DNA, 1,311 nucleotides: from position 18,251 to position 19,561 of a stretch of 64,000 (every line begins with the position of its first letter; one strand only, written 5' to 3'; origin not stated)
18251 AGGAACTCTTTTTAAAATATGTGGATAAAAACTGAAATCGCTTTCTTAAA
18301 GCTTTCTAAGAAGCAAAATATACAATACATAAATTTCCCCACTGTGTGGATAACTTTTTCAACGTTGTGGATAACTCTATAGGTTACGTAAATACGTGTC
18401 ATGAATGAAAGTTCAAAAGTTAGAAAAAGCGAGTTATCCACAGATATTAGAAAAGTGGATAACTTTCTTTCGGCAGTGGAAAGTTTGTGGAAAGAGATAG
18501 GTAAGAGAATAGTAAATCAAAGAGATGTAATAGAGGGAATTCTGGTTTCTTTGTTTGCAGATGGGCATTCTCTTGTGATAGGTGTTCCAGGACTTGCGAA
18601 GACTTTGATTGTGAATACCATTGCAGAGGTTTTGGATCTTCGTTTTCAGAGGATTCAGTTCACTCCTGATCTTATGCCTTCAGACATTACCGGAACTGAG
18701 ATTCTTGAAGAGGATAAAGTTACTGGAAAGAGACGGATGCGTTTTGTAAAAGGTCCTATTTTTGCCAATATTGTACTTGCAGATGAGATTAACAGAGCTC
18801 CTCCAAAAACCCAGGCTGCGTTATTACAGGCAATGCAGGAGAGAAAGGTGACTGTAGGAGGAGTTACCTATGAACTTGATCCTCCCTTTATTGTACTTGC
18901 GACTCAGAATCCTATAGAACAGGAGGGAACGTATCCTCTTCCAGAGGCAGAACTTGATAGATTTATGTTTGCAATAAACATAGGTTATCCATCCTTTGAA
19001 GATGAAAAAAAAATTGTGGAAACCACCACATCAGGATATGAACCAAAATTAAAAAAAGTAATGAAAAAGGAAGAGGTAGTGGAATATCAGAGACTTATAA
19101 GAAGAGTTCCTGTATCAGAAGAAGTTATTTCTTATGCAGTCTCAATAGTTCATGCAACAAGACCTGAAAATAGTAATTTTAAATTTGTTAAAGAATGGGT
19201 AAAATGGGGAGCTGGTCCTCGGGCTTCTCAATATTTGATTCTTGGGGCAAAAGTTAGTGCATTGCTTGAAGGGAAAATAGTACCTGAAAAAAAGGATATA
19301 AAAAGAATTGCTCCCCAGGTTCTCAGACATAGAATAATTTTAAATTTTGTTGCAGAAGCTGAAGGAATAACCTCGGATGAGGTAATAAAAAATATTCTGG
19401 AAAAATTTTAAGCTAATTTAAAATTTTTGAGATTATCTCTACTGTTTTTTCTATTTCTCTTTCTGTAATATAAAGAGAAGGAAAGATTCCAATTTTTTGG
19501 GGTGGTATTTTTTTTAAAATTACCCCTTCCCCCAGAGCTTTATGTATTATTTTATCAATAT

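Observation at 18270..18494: Phased DnaA-box cluster overlapping two genes: candidate oriC remote from dnaA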

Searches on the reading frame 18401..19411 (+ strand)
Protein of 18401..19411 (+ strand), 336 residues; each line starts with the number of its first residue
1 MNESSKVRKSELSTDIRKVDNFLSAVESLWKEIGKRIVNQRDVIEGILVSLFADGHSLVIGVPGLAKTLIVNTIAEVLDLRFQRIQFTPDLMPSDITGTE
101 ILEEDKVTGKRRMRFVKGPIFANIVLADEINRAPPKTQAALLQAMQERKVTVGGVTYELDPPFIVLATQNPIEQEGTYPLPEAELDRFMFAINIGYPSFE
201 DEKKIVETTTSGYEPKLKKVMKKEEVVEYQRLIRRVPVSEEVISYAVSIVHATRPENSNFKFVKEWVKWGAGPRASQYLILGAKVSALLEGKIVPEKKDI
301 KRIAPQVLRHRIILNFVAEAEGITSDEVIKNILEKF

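Call 7: search_protein_families(library=pfam, proteins=[window:18401-19411:+])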
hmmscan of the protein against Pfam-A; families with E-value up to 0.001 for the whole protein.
window:18401-19411:+ (336 aa): 6 families
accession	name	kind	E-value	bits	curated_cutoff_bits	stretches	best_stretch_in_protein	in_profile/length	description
PF07726.17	AAA_3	-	2.6e-62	209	27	1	56-190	1-131/131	ATPase family associated with various cellular activities (AAA)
PF07728.20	AAA_5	-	3.4e-14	53.5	22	1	57-188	2-139/139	AAA domain (dynein-related subfamily)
PF17863.7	AAA_lid_2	-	8.8e-14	51.4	22.7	1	266-332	8-74/74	AAA lid domain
PF20030.5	bpMoxR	-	7.3e-11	42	27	1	27-225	4-194/205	MoxR domain in the MoxR-vWA-beta-propeller ternary systems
PF00493.29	MCM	-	4.1e-05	23.2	23.3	1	25-173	14-175/224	MCM P-loop domain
PF00004.35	AAA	-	0.00023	22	21.2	1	58-173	2-112/131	ATPase family associated with various cellular activities (AAA)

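Call 9: find_encoding_contigs(protein=window:18401-19411:+, flank=10000, max_places=10)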
Protein window:18401-19411:+ (336 aa): 2 contigs read that carry it; 2 places shown.
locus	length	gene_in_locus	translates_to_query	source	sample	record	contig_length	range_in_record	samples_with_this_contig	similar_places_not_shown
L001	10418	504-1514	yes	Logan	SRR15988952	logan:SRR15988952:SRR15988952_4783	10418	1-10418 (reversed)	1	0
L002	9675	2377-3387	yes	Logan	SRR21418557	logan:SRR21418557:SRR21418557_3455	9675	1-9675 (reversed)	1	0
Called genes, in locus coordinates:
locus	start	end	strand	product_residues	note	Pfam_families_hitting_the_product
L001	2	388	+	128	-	?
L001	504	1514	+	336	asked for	PF20030:bpMoxR, PF07726:AAA_3, PF07728:AAA_5, PF17863:AAA_lid_2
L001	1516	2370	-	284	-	PF00202:Aminotran_3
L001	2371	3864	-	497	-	PF00171:Aldedh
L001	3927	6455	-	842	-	PF05547:Peptidase_M6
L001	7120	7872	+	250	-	PF00483:NTP_transferase, PF12804:NTP_transf_3 (weak)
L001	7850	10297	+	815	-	PF02739:5_3_exonuc_N, PF01367:5_3_exonuc, PF00476:DNA_pol_A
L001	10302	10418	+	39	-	?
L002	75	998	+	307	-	PF01063:Aminotran_4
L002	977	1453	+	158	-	PF02502:LacAB_rpiB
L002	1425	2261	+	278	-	PF00753:Lactamase_B (weak)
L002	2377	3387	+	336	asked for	PF20030:bpMoxR, PF07726:AAA_3, PF07728:AAA_5, PF17863:AAA_lid_2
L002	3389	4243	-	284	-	PF00202:Aminotran_3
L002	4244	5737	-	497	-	PF00171:Aldedh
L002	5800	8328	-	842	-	PF05547:Peptidase_M6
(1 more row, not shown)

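Call 17: find_homologous_proteins(query=window:18401-19411:+)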
Query window:18401-19411:+ (336 aa): 8000 proteins with E <= 0.001 among 8000 candidates; the best 120 are listed.
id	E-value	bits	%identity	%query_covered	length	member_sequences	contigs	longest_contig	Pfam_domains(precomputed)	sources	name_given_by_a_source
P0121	1.9e-213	725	100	100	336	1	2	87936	PF20030.6,PF07726.18,PF17863.8,PF07728.21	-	-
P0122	1.6e-159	548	72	99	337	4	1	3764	PF20030.6,PF07726.18,PF00493.30,PF17863.8,PF07728.21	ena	-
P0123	4.8e-149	514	69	96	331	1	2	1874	PF20030.6,PF07726.18,PF17863.8,PF07728.21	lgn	-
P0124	1.4e-148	512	69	96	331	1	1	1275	PF20030.6,PF07726.18,PF17863.8,PF07728.21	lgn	-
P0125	2.5e-135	469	67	96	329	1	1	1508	PF20030.6,PF07726.18,PF17863.8,PF07728.21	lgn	-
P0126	5.2e-135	468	63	96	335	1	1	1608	PF20030.6,PF07726.18,PF17863.8,PF07728.21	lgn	-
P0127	1.5e-134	466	63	100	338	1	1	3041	PF20030.6,PF07726.18,PF17863.8,PF07728.21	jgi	jgi:MoxR-like ATPase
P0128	1.7e-134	466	64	97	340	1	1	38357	PF20030.6,PF07726.18,PF17863.8,PF07728.21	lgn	-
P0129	2.9e-134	465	65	97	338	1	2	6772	PF20030.6,PF07726.18,PF17863.8,PF07728.21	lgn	-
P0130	5.9e-134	464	65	96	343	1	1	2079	PF20030.6,PF07726.18,PF17863.8,PF07728.21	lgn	-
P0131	7.5e-134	464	65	96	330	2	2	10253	PF20030.6,PF07726.18,PF17863.8,PF07728.21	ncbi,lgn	ncbi:MAG: MoxR family ATPase [candidate division WOR-3 bacterium]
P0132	1.2e-133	463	65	96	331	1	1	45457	PF20030.6,PF07726.18,PF00493.30,PF17863.8,PF07728.21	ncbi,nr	ncbi:MAG: MoxR family ATPase [candidate division WOR-3 bacterium]|nr:MoxR family ATPase [candidate d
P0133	3.1e-133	462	63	99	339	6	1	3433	PF20030.6,PF07726.18,PF17863.8,PF07728.21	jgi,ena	-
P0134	6.3e-133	461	63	100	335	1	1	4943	PF20030.6,PF07726.18,PF17863.8,PF07728.21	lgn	-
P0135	8.0e-133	460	64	96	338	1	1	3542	PF20030.6,PF07726.18,PF17863.8,PF07728.21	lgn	-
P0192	1.8e-130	453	61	99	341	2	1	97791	PF20030.6,PF07726.18,PF17863.8,PF07728.21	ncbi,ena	-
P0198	2.1e-130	452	62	99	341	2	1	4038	PF20030.6,PF07726.18,PF17863.8,PF07728.21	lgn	-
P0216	5.2e-130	451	62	99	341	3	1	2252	PF20030.6,PF07726.18,PF17863.8,PF07728.21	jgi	jgi:MoxR-like ATPase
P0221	8.0e-130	451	63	96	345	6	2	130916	PF20030.6,PF07726.18,PF00493.30,PF17863.8,PF07728.21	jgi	-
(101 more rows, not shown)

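Call 25: find_related_loci(query=A1, collection=genome_contigs, flank=10000)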
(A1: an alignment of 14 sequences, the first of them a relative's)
Query A1 (336 aa) in genome_contigs; peptide patterns used: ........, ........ (x = any residue, [..] = any of these).
600 stretches matched a pattern (row limit reached: there are more); 600 encode a relative of the query (tblastn E <= 1e-3); the best 80 are kept; 80 distinct loci.
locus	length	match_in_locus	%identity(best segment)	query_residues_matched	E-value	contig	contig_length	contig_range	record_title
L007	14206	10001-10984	59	1-334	1e-134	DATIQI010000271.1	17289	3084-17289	MAG TPA_asm: Acidobacteriota bacterium isolate SMAG_U15873 k141_256959, whole genome shotgun sequence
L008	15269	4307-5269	59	13-333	7e-133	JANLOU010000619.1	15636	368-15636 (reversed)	MAG: Candidatus Eisenbacteria bacterium isolate OTE_38_metabat_53 OTE_38_k141_4614737, whole genome shotgun sequence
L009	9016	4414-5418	56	1-334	8e-132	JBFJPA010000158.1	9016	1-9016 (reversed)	MAG: Longimicrobiales bacterium isolate Mix_sand18.2022.04.D.4 k141_3081720_length_9016_cov_10.1641, whole genome shotgu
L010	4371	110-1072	59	15-334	2e-133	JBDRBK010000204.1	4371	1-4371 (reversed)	MAG: Candidatus Neomarinimicrobiota bacterium isolate MEGAHIT-group-1.118 k141_13129782, whole genome shotgun sequence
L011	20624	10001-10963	60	15-335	5e-130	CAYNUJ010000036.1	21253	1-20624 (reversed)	MAG TPA_asm: uncultured Melioribacteraceae bacterium isolate SRP216583_co1_164 genome assembly, contig: NODE_1932_length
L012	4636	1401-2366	60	14-334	3e-131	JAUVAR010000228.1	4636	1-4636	MAG: Candidatus Zixiibacteriota bacterium isolate CSMAG_224 CSMAG_224_k127_7714590_length_4636_cov_18.1269, whole genome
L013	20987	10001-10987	60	6-334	1e-129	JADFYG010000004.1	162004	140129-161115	MAG: Candidatus Riflebacteria bacterium isolate nDJH6bin19 nDJH6_bin19_NODE_4_length_162004_cov_10.242029, whole genome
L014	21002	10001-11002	58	3-335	3e-129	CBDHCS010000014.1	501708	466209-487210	MAG: Candidatus Poribacteria bacterium isolate 2ff7ea9c-4ed9-48aa-ac60-1c2c21251b56 genome assembly, contig: contig_14,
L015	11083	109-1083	59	19-335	8e-129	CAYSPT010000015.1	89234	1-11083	MAG TPA_asm: uncultured bacterium isolate SRP077602_co1_83 genome assembly, contig: NODE_492_length_89234_cov_9.629408,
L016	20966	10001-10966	60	15-335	1e-128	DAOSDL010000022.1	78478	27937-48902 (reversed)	MAG TPA_asm: Bacteroidota bacterium isolate AMR_MDS_1832 NODE_232_length_78478_cov_11.033115, whole genome shotgun seque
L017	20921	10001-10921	61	28-333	3e-128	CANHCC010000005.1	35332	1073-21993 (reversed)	MAG: Bacteroidetes bacterium isolate RE-18aug17-270 genome assembly, contig: RE-18aug17-C1378, whole genome shotgun sequ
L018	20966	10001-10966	57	14-334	9e-128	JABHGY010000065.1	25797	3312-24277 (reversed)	MAG: Candidatus Neomarinimicrobiota bacterium isolate SI037_bin27 k141_531651, whole genome shotgun sequence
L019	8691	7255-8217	58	13-332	5e-128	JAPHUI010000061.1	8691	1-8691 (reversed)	MAG: Ignavibacteriaceae bacterium isolate S1D-Bin_2 c_000000543345, whole genome shotgun sequence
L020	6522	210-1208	59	4-335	1e-127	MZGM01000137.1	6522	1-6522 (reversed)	MAG: candidate division KSB1 bacterium 4484_219 ex4484_219_scaffold_33269, whole genome shotgun sequence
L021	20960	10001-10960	58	15-333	2e-127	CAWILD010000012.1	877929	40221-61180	MAG: uncultured Gemmatimonadales bacterium isolate MFD05176.bin.1.238 genome assembly, contig: contig_49862, whole genom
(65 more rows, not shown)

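Call 27: find_encoding_contigs(protein=P0123, flank=10000, max_places=6)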
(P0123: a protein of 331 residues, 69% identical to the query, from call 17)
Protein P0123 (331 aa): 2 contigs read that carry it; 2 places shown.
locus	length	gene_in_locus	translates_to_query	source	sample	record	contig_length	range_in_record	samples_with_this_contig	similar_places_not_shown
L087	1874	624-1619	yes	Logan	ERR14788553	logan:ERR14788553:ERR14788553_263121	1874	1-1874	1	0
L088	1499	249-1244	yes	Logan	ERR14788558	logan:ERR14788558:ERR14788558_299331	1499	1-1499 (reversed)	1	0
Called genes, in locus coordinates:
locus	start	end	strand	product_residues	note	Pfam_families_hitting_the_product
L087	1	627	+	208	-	?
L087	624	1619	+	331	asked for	PF20030:bpMoxR, PF07726:AAA_3, PF07728:AAA_5, PF17863:AAA_lid_2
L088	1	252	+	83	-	?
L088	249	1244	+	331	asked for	PF20030:bpMoxR, PF07726:AAA_3, PF07728:AAA_5, PF17863:AAA_lid_2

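Call 28: find_encoding_contigs(protein=P0125, flank=10000, max_places=6)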
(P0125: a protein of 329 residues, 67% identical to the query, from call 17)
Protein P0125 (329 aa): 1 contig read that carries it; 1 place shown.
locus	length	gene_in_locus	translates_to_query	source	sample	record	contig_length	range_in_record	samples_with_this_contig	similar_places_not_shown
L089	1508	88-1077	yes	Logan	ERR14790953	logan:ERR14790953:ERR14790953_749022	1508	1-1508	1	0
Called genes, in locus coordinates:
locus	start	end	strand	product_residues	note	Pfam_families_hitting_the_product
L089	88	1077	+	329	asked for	PF20030:bpMoxR, PF07726:AAA_3, PF07728:AAA_5, PF17863:AAA_lid_2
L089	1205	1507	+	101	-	?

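Call 29: find_encoding_contigs(protein=P0128, flank=10000, max_places=6)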
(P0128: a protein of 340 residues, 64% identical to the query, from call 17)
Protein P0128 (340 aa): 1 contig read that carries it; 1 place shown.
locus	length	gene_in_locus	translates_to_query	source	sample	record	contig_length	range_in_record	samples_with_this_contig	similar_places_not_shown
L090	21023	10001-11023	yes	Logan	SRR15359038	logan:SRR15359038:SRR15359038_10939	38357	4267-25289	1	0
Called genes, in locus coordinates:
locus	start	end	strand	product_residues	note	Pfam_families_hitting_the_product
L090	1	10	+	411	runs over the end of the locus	PF09861:Lar_N, PF21113:LarA_C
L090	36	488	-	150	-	-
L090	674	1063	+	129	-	PF00861:Ribosomal_L18p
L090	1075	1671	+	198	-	PF00333:Ribosomal_S5, PF03719:Ribosomal_S5_C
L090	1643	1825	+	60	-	PF00327:Ribosomal_L30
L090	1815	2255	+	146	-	PF00828:Ribosomal_L27A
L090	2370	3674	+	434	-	PF00344:SecY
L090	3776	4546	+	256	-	PF13507:GATase_5, PF01965:DJ-1_PfpI (weak), PF07685:GATase_3 (weak)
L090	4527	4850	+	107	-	PF13510:Fer2_4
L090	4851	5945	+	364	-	PF00070:Pyr_redox (faint), PF00890:FAD_binding_2 (weak), PF01494:FAD_binding_3 (faint), PF07992:Pyr_redox_2, PF12831:FAD_oxidored, PF13450:NAD_binding_8 (faint), PF13738:Pyr_redox_3 (faint)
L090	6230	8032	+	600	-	PF00664:ABC_membrane, PF00005:ABC_tran, PF02463:SMC_N (faint)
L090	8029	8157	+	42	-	-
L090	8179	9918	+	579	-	PF00664:ABC_membrane, PF00005:ABC_tran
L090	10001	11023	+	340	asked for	PF20030:bpMoxR, PF07726:AAA_3, PF07728:AAA_5, PF17863:AAA_lid_2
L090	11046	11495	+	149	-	PF02620:YceD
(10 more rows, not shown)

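Call 37: search_protein_families(library=pfam, proteins=[L087:1-627:+], max_evalue=0.001)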
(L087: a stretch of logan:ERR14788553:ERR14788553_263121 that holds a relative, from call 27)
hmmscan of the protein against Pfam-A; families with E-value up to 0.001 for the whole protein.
L087:1-627:+ (208 aa): 2 families
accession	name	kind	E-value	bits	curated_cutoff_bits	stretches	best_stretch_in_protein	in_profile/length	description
PF00753.33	Lactamase_B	-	0.00028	21.3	22.7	1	1-133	44-168/196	Metallo-beta-lactamase superfamily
PF12706.13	Lactamase_B_2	-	0.00058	20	27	1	1-120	31-155/200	Beta-lactamase superfamily domain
